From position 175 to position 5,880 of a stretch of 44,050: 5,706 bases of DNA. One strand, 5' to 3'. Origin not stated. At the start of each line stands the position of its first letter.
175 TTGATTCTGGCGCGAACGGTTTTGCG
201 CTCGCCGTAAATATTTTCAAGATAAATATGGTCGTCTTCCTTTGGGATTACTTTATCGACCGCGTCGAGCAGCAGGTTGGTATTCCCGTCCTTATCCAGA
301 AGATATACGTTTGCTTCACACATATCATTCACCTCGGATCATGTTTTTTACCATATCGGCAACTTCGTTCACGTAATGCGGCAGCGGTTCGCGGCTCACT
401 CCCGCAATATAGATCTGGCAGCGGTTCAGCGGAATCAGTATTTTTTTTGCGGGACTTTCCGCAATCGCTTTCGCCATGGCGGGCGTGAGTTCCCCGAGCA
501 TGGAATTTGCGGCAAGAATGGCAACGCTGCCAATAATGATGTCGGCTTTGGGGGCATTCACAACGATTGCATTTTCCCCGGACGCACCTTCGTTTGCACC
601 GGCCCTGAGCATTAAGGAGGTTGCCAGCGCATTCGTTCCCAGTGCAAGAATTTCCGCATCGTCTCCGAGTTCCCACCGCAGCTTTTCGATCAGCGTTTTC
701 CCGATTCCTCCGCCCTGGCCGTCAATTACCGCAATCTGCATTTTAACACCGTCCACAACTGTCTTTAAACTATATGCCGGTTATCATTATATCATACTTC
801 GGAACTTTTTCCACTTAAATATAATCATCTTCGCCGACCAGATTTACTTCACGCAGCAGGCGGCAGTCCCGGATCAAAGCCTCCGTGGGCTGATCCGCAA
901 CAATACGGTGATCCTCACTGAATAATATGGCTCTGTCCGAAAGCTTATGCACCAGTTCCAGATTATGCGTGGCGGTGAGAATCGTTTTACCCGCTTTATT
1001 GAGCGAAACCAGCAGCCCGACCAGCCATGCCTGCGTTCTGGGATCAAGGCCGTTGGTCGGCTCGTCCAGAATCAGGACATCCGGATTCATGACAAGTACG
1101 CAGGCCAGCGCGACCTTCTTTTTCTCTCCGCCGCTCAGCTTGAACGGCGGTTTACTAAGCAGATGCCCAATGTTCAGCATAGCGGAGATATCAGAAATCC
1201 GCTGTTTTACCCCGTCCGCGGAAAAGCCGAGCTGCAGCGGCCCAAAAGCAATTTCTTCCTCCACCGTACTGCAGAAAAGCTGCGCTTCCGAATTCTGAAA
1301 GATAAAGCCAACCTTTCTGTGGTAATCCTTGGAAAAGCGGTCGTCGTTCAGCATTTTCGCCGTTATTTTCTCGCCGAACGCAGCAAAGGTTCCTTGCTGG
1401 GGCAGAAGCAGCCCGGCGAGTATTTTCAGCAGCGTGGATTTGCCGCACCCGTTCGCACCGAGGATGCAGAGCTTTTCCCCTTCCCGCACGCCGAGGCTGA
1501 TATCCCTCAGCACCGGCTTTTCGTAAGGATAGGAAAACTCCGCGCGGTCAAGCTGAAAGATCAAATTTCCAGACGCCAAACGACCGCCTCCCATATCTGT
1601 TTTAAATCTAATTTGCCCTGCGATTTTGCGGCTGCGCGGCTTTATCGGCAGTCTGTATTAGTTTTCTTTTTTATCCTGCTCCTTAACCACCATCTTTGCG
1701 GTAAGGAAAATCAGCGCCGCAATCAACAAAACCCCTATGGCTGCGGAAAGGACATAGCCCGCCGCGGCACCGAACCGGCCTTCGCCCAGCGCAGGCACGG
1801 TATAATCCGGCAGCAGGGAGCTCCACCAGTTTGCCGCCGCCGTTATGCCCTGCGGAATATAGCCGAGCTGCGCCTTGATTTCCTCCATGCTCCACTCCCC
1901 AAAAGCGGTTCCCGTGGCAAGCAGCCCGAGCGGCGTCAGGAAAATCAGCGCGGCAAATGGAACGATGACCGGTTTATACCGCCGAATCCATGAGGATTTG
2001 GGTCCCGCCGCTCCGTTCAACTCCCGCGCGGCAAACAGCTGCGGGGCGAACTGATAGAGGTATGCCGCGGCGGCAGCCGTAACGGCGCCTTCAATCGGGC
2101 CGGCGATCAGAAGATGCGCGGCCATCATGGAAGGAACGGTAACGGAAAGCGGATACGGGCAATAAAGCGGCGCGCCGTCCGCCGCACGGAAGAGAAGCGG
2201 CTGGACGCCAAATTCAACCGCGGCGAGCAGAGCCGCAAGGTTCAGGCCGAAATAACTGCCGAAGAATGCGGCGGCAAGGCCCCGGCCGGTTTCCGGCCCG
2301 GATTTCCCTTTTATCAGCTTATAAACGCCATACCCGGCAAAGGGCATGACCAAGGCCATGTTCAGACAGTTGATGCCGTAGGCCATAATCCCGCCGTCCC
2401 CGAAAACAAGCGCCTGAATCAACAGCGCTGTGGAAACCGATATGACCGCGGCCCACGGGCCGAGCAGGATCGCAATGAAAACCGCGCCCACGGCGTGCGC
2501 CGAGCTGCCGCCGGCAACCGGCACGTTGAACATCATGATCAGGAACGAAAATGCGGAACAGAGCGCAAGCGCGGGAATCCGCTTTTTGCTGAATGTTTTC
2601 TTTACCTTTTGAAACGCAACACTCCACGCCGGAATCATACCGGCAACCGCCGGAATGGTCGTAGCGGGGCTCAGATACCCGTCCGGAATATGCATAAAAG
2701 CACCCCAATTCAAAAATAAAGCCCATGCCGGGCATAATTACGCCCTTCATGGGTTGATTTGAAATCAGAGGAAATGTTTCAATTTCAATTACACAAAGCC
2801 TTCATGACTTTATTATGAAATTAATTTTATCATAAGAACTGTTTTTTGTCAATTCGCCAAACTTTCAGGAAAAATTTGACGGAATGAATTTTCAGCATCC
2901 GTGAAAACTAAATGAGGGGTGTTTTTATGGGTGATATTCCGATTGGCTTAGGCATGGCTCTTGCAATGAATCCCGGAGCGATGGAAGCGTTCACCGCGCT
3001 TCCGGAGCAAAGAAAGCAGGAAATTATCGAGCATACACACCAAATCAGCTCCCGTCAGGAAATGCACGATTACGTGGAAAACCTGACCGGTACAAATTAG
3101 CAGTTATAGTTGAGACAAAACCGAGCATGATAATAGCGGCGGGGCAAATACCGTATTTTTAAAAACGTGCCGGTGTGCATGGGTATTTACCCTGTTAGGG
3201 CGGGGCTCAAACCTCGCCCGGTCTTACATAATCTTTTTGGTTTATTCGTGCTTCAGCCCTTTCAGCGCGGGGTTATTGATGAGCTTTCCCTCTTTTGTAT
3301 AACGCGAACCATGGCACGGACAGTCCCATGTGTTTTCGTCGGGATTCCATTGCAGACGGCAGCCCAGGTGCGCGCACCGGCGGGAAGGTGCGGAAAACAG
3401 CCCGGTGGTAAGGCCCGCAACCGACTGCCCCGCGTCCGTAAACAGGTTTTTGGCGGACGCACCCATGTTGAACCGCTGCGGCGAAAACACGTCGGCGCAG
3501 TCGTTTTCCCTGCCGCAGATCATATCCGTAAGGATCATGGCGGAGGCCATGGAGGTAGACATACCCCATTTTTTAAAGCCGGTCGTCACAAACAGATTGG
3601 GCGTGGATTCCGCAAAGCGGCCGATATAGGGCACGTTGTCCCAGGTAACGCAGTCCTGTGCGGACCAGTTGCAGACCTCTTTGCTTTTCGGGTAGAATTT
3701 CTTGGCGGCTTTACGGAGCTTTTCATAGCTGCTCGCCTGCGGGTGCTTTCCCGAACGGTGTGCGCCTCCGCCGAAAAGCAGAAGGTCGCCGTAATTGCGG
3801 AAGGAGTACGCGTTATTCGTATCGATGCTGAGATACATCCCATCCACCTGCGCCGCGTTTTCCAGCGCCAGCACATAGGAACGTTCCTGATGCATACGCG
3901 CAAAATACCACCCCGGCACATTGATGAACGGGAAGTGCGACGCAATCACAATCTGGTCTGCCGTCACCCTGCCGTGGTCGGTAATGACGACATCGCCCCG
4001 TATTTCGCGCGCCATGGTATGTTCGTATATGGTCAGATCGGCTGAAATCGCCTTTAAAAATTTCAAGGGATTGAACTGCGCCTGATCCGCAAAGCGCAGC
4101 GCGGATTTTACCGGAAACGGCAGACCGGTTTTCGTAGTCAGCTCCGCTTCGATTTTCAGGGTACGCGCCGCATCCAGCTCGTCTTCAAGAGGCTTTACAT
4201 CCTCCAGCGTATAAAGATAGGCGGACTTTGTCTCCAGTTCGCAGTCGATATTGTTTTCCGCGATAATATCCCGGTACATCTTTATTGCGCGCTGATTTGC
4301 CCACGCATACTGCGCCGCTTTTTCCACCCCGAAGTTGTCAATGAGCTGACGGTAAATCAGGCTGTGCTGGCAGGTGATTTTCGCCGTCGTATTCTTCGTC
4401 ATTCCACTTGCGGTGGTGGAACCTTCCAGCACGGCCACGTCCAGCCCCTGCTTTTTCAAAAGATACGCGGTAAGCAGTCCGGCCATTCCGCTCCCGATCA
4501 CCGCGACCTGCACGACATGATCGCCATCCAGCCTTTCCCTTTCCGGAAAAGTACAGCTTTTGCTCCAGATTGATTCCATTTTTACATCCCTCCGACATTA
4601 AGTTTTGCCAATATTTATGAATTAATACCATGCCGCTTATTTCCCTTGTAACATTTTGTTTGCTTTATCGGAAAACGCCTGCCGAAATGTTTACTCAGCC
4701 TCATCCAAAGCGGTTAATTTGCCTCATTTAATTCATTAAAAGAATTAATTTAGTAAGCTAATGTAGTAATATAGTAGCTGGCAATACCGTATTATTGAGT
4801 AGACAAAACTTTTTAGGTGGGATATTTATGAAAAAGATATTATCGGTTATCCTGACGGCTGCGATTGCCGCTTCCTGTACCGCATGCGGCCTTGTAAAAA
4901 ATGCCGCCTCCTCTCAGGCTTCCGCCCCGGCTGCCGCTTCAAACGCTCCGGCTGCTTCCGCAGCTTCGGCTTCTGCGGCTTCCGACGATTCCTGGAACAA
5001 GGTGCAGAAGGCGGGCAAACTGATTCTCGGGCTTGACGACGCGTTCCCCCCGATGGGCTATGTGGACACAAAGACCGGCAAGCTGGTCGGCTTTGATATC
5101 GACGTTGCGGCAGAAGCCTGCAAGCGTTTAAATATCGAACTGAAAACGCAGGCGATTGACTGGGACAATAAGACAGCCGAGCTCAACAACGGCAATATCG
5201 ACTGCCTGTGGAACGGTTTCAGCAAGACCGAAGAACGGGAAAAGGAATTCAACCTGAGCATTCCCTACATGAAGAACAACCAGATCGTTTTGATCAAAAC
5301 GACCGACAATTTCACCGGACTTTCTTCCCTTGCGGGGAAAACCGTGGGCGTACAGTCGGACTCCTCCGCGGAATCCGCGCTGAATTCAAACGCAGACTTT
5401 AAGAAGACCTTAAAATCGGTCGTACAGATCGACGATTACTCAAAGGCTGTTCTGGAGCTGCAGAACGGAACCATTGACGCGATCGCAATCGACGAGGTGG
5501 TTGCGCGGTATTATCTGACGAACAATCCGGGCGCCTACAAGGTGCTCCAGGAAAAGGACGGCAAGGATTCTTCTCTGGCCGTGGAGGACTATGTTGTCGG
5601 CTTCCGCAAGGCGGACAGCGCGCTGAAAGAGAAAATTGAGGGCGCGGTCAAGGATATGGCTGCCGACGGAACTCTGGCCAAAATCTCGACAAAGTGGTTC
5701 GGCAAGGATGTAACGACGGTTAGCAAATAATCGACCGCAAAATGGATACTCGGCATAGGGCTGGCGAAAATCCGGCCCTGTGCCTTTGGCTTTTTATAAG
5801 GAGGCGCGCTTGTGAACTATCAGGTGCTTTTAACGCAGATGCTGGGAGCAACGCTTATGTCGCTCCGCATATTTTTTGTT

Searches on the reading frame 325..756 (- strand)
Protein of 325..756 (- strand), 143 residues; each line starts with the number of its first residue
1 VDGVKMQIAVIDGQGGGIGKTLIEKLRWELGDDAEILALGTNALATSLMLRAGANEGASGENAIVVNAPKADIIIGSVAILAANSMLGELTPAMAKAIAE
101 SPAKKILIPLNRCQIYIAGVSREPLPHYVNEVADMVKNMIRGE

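Call 49: search_protein_families(library=pfam, proteins=[window:325-756:-], max_evalue=0.00001)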
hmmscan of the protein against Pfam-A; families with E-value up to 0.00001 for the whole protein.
window:325-756:- (143 aa): 1 family
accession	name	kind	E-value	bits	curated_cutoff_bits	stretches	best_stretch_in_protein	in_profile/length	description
PF12953.12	DUF3842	-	1.4e-56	190.9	28.5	1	7-134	1-128/130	Domain of unknown function (DUF3842)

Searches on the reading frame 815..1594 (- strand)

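Call 49: search_protein_families(library=pfam, proteins=[window:815-1594:-], max_evalue=0.00001)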
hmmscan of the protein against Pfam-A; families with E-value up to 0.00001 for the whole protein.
window:815-1594:- (259 aa): 3 families
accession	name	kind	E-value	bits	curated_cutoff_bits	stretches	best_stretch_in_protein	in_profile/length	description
PF00005.33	ABC_tran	-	1.5e-32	113.5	25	1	29-181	1-137/137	ABC transporter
PF13304.12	AAA_21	-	7e-16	59.6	27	1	143-215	228-303/304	AAA domain, putative AbiEii toxin, Type IV TA system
PF02463.25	SMC_N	-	1.4e-07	31.6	40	1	43-218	28-205/220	RecF/RecN/SMC N terminal domain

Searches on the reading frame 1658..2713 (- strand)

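Call 49: search_protein_families(library=pfam, proteins=[window:1658-2713:-], max_evalue=0.00001)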
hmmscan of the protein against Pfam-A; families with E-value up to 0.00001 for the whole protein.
window:1658-2713:- (351 aa): 2 families
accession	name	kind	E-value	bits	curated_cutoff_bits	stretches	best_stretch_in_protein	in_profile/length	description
PF01891.21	CbiM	-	2.4e-59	201.1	23.1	1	8-226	1-205/205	Cobalt uptake substrate-specific transmembrane region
PF13190.11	PDGLE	-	1.3e-12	47.9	27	1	251-342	7-100/102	PDGLE domain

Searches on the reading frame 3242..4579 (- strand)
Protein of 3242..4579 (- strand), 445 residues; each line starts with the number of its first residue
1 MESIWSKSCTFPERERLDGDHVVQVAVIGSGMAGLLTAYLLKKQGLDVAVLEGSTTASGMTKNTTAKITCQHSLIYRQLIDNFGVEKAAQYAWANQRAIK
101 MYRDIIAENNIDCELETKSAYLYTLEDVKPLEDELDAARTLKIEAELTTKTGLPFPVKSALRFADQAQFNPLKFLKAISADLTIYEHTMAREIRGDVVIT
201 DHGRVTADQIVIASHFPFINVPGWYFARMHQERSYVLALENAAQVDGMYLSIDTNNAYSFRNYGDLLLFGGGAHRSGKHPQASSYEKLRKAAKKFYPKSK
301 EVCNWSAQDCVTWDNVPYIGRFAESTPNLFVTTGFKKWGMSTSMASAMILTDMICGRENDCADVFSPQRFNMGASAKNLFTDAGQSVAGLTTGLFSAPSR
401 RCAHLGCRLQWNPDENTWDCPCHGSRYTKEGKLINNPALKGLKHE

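Call 49: search_protein_families(library=pfam, proteins=[window:3242-4579:-], max_evalue=0.00001)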
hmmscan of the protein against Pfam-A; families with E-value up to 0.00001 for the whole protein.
window:3242-4579:- (445 aa): 5 families
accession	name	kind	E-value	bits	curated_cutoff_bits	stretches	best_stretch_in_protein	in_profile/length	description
PF01266.30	DAO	-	1.7e-40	140.1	27.9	1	25-353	2-353/353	FAD dependent oxidoreductase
PF00355.32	Rieske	-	6.9e-09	35.9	20.3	1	393-442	34-84/88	Rieske [2Fe-2S] domain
PF13450.12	NAD_binding_8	-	1.8e-08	35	21.9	1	27-102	1-65/68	NAD(P)-binding Rossmann-like domain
PF01494.25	FAD_binding_3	-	1.7e-06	28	22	1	23-97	2-70/349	FAD binding domain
PF00890.30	FAD_binding_2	-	4e-06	26.7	20.4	0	25-61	2-38/414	FAD binding domain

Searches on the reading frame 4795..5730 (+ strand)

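Call 49: search_protein_families(library=pfam, proteins=[window:4795-5730:+], max_evalue=0.00001)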
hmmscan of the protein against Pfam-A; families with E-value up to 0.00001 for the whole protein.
window:4795-5730:+ (311 aa): 1 family
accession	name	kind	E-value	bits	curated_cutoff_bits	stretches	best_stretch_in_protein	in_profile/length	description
PF00497.25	SBP_bac_3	-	1.6e-37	128.6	26.4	1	76-304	1-132/132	Bacterial extracellular solute-binding proteins, family 3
